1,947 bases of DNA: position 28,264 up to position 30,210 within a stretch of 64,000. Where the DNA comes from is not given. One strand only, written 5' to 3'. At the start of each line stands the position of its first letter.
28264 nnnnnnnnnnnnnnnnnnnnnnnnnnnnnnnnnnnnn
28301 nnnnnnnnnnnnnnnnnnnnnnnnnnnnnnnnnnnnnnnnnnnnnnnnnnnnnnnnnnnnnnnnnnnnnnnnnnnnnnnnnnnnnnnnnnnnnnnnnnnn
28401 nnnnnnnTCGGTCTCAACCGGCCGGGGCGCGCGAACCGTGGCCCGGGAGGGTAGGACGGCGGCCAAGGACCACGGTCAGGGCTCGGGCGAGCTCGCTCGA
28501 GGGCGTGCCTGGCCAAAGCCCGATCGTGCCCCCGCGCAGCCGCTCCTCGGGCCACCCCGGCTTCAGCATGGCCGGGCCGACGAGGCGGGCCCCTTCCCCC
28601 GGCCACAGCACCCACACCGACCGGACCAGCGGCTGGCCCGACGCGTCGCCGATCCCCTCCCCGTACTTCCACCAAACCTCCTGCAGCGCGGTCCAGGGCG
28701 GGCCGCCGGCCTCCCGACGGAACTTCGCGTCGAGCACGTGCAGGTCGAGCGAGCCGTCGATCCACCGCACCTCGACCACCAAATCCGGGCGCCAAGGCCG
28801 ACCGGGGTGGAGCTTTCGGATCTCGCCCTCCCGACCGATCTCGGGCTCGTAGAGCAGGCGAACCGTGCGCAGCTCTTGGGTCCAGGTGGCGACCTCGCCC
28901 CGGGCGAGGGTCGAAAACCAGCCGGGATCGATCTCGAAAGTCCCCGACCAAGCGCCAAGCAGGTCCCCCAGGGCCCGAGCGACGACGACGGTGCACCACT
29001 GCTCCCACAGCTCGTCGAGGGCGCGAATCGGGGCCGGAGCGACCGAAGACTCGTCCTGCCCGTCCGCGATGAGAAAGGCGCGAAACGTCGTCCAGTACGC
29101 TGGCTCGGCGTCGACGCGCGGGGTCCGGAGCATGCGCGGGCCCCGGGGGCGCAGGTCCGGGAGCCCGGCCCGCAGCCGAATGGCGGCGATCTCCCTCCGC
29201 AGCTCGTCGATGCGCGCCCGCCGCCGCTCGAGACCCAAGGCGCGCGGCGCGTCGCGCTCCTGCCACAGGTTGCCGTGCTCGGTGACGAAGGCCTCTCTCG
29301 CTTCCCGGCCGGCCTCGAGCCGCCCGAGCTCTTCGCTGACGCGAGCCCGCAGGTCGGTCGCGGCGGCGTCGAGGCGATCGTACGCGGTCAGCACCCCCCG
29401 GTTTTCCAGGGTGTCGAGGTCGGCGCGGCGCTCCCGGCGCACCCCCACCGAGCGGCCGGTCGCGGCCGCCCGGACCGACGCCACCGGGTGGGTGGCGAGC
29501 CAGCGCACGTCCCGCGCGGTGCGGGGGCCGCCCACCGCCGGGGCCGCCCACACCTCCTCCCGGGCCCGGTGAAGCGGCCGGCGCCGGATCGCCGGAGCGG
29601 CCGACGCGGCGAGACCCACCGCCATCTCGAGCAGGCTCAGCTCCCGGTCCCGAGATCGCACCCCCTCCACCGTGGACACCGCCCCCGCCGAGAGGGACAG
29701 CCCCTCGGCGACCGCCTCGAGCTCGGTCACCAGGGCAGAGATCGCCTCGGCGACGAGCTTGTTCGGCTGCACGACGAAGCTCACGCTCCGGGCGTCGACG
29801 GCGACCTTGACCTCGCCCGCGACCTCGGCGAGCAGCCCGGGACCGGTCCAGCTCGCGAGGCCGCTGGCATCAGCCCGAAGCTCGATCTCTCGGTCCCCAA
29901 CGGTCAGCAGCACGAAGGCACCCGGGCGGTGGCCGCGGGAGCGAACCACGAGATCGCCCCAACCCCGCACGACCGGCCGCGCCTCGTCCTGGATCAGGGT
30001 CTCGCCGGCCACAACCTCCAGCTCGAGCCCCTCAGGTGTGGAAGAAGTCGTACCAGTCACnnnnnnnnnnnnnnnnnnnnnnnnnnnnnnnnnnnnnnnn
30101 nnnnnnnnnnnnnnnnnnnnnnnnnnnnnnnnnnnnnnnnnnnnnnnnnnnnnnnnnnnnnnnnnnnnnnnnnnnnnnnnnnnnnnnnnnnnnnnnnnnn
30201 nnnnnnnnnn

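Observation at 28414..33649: Two-gene McrB(NxD)/DUF2357 pair with coiled coils in both partners: CoCoNuT-like type IV restriction variant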

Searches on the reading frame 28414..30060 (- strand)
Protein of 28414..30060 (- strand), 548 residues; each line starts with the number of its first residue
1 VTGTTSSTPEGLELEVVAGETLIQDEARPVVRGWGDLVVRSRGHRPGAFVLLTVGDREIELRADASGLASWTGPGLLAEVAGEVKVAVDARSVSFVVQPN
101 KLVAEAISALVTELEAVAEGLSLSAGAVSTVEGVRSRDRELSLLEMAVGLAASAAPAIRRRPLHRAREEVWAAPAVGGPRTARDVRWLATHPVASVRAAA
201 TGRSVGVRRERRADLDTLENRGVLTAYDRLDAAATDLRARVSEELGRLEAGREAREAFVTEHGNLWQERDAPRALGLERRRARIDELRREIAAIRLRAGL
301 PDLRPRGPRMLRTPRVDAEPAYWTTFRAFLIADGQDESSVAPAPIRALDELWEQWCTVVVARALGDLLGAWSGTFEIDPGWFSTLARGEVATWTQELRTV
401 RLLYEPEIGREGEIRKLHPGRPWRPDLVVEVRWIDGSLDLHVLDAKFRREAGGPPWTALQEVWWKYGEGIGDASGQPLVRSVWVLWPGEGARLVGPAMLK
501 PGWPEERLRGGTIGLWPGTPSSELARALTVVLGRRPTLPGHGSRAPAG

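Call 5: search_protein_families(library=pfam, proteins=[window:28414-30060:-], max_evalue=0.1)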
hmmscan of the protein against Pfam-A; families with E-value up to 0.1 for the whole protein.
window:28414-30060:- (548 aa): 1 family
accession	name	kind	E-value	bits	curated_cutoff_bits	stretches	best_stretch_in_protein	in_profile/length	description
PF04411.18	PDDEXK_7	-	3.5e-06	27.6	22.1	1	350-451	1-108/164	PD-(D/E)XK nuclease superfamily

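Call 6: search_protein_families(library=padloc, proteins=[window:28414-30060:-], max_evalue=0.1)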
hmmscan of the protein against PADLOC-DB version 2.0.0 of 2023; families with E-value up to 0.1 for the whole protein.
window:28414-30060:- (548 aa): 0 families

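Call 7: search_protein_families(library=ncbifam, proteins=[window:28414-30060:-], max_evalue=0.1)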
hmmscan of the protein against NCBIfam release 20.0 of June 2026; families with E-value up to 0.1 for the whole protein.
window:28414-30060:- (548 aa): 0 families

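Call 42: find_homologous_proteins(query=A4, max_evalue=0.001)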
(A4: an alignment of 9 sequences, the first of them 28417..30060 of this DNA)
Query A4 (9 sequences) (548 aa, profile of the alignment): 33 proteins with E <= 0.001 among 8000 candidates.
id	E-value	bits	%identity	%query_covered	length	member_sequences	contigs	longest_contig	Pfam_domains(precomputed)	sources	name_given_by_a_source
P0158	7.8e-237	805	68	97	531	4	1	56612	PF04411.19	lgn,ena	-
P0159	1.5e-229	781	100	97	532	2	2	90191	PF04411.19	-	-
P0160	5.1e-229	779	60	94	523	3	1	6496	PF04411.19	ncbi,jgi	jgi:hypothetical protein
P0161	1.3e-228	778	69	96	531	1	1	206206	PF04411.19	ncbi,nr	ncbi:MAG: hypothetical protein H6738_12725 [Alphaproteobacteria bacterium]|nr:hypothetical protein [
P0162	2.0e-224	764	54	97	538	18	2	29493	-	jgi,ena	jgi:hypothetical protein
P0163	4.1e-224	763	41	89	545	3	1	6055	PF04411.19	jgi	-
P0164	1.4e-223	761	57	97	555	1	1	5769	PF04411.19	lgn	-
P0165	1.7e-223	761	67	92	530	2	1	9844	PF04411.19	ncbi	-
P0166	5.6e-221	753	51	94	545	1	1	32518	-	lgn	-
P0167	6.4e-220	749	66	97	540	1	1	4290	PF04411.19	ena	-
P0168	2.9e-215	734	65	95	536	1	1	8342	PF04411.19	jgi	jgi:hypothetical protein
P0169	9.2e-215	732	60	97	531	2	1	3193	PF04411.19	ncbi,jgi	jgi:hypothetical protein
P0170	7.1e-214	729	59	97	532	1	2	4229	PF04411.19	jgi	-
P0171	2.1e-212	724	58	97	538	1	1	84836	PF04411.19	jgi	jgi:hypothetical protein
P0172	6.7e-212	723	54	97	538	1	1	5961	-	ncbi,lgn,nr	ncbi:hypothetical protein L6R49_29100 [Myxococcota bacterium]|nr:hypothetical protein [Myxococcota b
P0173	2.0e-211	721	60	99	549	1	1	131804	-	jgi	jgi:hypothetical protein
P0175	9.3e-206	703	61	97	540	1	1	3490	PF04411.19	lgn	-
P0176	3.6e-205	701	61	96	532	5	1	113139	PF04411.19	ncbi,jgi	jgi:hypothetical protein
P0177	8.7e-205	699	61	97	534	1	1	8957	PF04411.19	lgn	-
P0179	9.3e-201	686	60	95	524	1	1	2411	PF04411.19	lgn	-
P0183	9.8e-190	650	55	92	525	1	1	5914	PF04411.19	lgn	-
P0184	3.0e-188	645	54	97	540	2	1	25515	PF04411.19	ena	-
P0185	4.7e-173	595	62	73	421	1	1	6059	PF04411.19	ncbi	ncbi:MAG: nuclease domain-containing protein, partial [Myxococcota bacterium]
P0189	5.7e-127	443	39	94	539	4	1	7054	PF04411.19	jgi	jgi:hypothetical protein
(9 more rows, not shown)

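Call 56: predict_structure(alignment_id=A6)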
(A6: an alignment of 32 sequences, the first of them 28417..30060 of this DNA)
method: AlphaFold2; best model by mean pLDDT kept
length: 548 residues; sequences in the alignment: 32
mean_pLDDT: 86.2   pTM: 0.52
mean pLDDT of the five models: 86.2, 85.2, 84.2, 83.1, 82.9
residues with pLDDT >= 90: 381; 70-90: 84; 50-70: 35; < 50: 48
segments of 3 or more residues with pLDDT < 50: 4-8, 120-135, 337-346, 378-381, 541-548
pLDDT, mean of each block of 10 residues (from residue 1): 46 93 88 91 96 92 97 84 90 85 62 66 34 57 92 96 93 94 97 96 94 95 98 97 96 92 88 92 97 97 93 93 95 64 55 92 92 61 71 95 96 94 97 96 93 90 96 96 95 93 91 90 93 67 42
secondary structure, 60 per line:
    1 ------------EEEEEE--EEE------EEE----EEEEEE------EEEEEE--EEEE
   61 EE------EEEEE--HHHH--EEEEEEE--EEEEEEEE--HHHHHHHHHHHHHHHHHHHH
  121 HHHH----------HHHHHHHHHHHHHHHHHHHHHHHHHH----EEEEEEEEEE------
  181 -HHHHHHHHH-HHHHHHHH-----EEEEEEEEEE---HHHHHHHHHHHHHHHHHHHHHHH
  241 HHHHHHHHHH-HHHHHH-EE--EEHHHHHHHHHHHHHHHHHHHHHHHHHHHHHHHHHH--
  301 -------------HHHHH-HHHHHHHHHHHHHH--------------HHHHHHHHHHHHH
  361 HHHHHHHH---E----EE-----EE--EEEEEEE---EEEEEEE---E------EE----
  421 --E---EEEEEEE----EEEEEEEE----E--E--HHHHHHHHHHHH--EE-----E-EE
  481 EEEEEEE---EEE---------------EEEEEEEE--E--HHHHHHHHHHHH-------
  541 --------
elements in order: E13-18 E21-23 E30-32 E37-42 E49-54 E57-62 E69-73 H76-79 E82-88 E91-98 H101-124 H135-160 E165-174 H182-190 H192-199 E205-214 H218-250 H252-257 H265-298 H314-318 H320-333 H348-368 E388-394 E398-404 E427-433 E438-445 H456-467 E479-487 E491-493 E509-516 H522-533

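Call 59: fold_search(model_id=the predicted structure, library=pdb)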
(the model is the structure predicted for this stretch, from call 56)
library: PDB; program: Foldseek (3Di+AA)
matches with E <= 10: 1094; with E <= 0.001: 2
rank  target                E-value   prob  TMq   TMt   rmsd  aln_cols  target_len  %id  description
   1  6hz4_M                7.3e-06  1.00  0.17  0.25  16.1       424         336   10  Structure of McrBC without DNA binding domains (one half of the full complex) (released 2019-07-24)
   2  6ut6_G                1.7e-04  0.99  0.17  0.25  16.2       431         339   10  Cryo-EM structure of the Escherichia coli McrBC complex (released 2020-10-21)
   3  6oe6_A                2.2e-03  1.00  0.13  0.49   5.5       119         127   15  Structure of a Uncharacterized protein from Leptospira interrogans serogroup Icterohaemorrhagiae serovar Copenhageni ( (released 2019-04-17)
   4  7kmm_A                6.2e-03  1.00  0.11  0.14   3.3        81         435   20  Crystal structure of XAC1771, a novel carbohydrate acetylesterase from Xanthomonas citri (released 2021-05-26)
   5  3mqi_C                6.9e-03  1.00  0.11  0.46   5.0        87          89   10  Human early B-cell factor 1 (EBF1) IPT/TIG domain (released 2010-05-26)
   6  4qeg                  8.6e-03  0.99  0.11  0.48   6.2        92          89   11  Crystal structure of domain I10 from titin (space group P41) (released 2015-07-22)
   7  9jtz_A                1.1e-02  1.00  0.12  0.23   4.6       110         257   14  Crystal structure of Nir2 C-terminal domain in complex with phosphatidic acid (released 2025-10-15)
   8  9jz1_B                1.1e-02  0.99  0.11  0.21   6.0       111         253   16  Crystal structure of Nir2 C-terminal domain in complex with phosphate (released 2025-10-15)
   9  7kmm_B                1.3e-02  1.00  0.11  0.14   3.4        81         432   20  Crystal structure of XAC1771, a novel carbohydrate acetylesterase from Xanthomonas citri (released 2021-05-26)
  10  5eiv_B                1.3e-02  0.99  0.11  0.29   4.9       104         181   13  Crystal structure of complex of osteoclast-associated immunoglobulin-like receptor (OSCAR) and a synthetic collagen co (released 2015-11-25)
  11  9jz1_C                1.7e-02  1.00  0.12  0.23   5.7       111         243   16  Crystal structure of Nir2 C-terminal domain in complex with phosphate (released 2025-10-15)
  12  9jzp_C                1.7e-02  0.99  0.12  0.25   5.1       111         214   14  Crystal structure of Nir2 C-terminal domain (released 2025-10-15)
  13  2cpc_MODEL_1_A        2.0e-02  0.99  0.12  0.41   4.6        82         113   20  Solution structure of RSGI RUH-030, an Ig like domain from human cDNA (released 2005-11-19)
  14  9a5m_A                2.3e-02  0.30  0.17  0.19  20.8       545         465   10  Integrative model of YDJA-YDIS by crosslinking MS and deep learning (released 2024-09-18)
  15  9jzp_A                2.4e-02  1.00  0.12  0.23   4.7       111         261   14  Crystal structure of Nir2 C-terminal domain (released 2025-10-15)
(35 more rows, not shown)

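Call 95: search_protein_families(library=padloc, proteins=[window:28417-30060:-], max_evalue=1)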
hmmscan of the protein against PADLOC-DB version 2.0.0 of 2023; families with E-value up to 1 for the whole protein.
window:28417-30060:- (548 aa): 0 families

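Call 99: find_encoding_contigs(protein=P0161, flank=9000, max_places=2)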
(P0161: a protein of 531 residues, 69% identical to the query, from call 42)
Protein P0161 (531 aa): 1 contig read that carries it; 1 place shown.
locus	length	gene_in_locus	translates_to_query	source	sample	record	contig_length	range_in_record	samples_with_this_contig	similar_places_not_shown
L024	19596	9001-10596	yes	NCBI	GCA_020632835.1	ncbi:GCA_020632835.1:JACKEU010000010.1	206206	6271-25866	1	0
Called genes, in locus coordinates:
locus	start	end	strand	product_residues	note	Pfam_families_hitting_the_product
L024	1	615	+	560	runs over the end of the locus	-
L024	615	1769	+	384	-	PF00149:Metallophos, PF12850:Metallophos_2, PF12320:SbcD_C (weak)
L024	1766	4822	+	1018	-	PF02463:SMC_N, PF13476:AAA_23, PF13555:AAA_29 (weak), PF13558:SbcC_Walker_B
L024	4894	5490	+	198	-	-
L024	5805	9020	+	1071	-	PF07728:AAA_5 (faint)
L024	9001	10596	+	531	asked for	PF04411:PDDEXK_7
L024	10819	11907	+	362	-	PF05598:DUF772, PF01609:DDE_Tnp_1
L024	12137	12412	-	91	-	PF00165:HTH_AraC (faint), PF12833:HTH_18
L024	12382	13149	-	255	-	PF12625:Arabinose_bd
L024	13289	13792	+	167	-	PF05899:Cupin_3 (weak), PF07883:Cupin_2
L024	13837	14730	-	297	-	PF00126:HTH_1, PF03466:LysR_substrate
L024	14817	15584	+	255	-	PF01243:PNPOx_N, PF07045:DUF1330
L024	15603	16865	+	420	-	PF01082:Cu2_monooxygen (weak), PF03712:Cu2_monoox_C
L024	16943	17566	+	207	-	-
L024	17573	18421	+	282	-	-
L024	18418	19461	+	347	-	-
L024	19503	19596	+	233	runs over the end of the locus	PF14080:DUF4261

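Call 100: find_encoding_contigs(protein=P0173, flank=9000, max_places=2)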
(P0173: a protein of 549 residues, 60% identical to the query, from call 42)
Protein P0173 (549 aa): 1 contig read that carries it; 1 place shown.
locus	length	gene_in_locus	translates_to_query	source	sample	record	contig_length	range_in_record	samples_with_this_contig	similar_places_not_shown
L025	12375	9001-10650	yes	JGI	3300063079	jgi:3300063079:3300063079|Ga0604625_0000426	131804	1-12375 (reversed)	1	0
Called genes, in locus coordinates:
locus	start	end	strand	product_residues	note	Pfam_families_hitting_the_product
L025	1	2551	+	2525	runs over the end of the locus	PF03534:SpvB, PF13517:FG-GAP_3, PF12256:TcdB_toxin_midN, PF12255:TcdB_toxin_midC (weak)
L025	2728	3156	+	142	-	-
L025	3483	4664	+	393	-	PF00589:Phage_integrase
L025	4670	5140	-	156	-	-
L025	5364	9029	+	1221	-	-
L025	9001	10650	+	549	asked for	-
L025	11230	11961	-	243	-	PF10040:CRISPR_Cas6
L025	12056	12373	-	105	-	?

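Call 101: find_encoding_contigs(protein=P0176, flank=9000, max_places=2)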
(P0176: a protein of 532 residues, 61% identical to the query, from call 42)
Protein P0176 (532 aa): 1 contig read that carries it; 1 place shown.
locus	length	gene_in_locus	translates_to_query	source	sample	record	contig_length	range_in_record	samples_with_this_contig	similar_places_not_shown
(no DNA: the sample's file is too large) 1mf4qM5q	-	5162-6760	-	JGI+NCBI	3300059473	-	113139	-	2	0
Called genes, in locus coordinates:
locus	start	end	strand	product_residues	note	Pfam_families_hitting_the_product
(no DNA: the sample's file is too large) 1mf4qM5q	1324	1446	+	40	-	-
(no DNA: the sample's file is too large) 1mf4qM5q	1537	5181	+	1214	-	-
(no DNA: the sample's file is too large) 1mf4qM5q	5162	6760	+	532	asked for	PF04411:PDDEXK_7 (faint)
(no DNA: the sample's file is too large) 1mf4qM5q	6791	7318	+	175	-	-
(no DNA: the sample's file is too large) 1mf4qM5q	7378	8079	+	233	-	-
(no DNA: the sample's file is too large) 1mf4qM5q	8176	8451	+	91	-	-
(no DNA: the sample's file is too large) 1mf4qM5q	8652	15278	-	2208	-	-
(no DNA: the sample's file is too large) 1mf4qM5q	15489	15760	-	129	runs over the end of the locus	PF04480:DUF559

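Call 102: find_encoding_contigs(protein=P0171, flank=9000, max_places=2)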
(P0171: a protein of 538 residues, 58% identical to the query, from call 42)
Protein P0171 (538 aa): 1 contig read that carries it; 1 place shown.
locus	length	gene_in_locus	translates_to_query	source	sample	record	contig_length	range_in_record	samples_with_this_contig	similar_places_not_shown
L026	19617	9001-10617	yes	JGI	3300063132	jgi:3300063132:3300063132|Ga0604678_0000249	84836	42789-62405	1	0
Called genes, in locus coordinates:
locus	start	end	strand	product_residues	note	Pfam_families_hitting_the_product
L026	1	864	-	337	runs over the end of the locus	-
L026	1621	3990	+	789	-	PF00753:Lactamase_B, PF16661:Lactamase_B_6, PF23023:Anti-Pycsar_Apyc1, PF12706:Lactamase_B_2, PF10996:Beta-Casp, PF07521:RMMBL, PF00035:dsrm (faint)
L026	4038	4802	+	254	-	-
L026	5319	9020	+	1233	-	-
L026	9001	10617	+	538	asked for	PF04411:PDDEXK_7 (faint)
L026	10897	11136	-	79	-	-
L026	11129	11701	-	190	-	-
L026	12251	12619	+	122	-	-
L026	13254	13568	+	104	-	-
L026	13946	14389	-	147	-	-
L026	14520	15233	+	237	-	-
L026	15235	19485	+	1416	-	PF08378:NERD, PF00069:Pkinase, PF06293:Kdo (faint), PF07714:PK_Tyr_Ser-Thr, PF00069:Pkinase, PF07714:PK_Tyr_Ser-Thr, PF03118:RNA_pol_A_CTD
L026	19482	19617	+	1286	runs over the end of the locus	PF20473:MmeI_Mtase, PF07669:Eco57I, PF22654:DUF7008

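Call 103: find_encoding_contigs(protein=P0158, flank=9000, max_places=2)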
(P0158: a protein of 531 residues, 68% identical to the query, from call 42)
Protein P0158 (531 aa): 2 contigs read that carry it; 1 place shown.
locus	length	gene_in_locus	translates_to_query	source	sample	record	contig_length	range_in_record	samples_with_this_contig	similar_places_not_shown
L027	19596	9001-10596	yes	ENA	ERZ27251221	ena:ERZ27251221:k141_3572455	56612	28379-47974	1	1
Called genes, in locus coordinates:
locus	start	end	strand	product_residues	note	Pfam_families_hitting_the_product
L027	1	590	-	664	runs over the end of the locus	PF00955:HCO3_cotransp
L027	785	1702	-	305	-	PF00126:HTH_1, PF03466:LysR_substrate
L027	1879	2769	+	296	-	PF00582:Usp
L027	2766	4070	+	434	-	PF04607:RelA_SpoT, PF07719:TPR_2 (faint), PF13414:TPR_11 (faint)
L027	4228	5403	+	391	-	-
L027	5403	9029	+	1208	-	-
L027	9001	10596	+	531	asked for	PF04411:PDDEXK_7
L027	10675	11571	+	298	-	PF00126:HTH_1, PF03466:LysR_substrate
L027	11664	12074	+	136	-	-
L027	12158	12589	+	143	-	PF00582:Usp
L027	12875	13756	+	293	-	-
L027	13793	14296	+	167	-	-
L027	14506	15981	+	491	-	PF00696:AA_kinase, PF22468:ACT_9 (weak)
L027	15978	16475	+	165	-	PF00583:Acetyltransf_1, PF13508:Acetyltransf_7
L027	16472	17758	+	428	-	PF00202:Aminotran_3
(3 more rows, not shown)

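Call 104: find_encoding_contigs(protein=P0162, flank=9000, max_places=2)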
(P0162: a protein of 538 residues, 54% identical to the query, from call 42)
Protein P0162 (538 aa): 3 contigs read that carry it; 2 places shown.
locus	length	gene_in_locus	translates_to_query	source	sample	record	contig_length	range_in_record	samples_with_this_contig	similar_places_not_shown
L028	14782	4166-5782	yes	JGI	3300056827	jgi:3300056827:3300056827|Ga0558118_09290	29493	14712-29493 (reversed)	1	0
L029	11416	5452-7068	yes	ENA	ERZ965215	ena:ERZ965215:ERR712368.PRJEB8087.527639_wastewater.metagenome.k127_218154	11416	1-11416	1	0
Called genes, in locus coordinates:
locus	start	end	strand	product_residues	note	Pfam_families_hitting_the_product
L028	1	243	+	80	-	?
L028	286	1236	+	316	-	-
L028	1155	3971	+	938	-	-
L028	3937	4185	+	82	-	-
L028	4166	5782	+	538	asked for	-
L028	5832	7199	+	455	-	PF13476:AAA_23 (faint), PF13175:AAA_15, PF13304:AAA_21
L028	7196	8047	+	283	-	PF14491:DUF4435 (weak)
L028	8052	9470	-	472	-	PF00884:Sulfatase, PF01663:Phosphodiest, PF16347:SGSH_C (weak)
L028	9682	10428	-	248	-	-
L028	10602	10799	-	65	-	-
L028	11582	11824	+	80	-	PF03781:FGE-sulfatase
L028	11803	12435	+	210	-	-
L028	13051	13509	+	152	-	-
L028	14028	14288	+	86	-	-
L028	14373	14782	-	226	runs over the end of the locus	-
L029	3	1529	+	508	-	?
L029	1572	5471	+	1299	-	-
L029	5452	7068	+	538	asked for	-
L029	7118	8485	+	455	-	PF13476:AAA_23 (faint), PF13175:AAA_15, PF13304:AAA_21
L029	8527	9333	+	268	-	PF14491:DUF4435 (weak)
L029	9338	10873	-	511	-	PF00884:Sulfatase, PF01663:Phosphodiest, PF16347:SGSH_C (weak)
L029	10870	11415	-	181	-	?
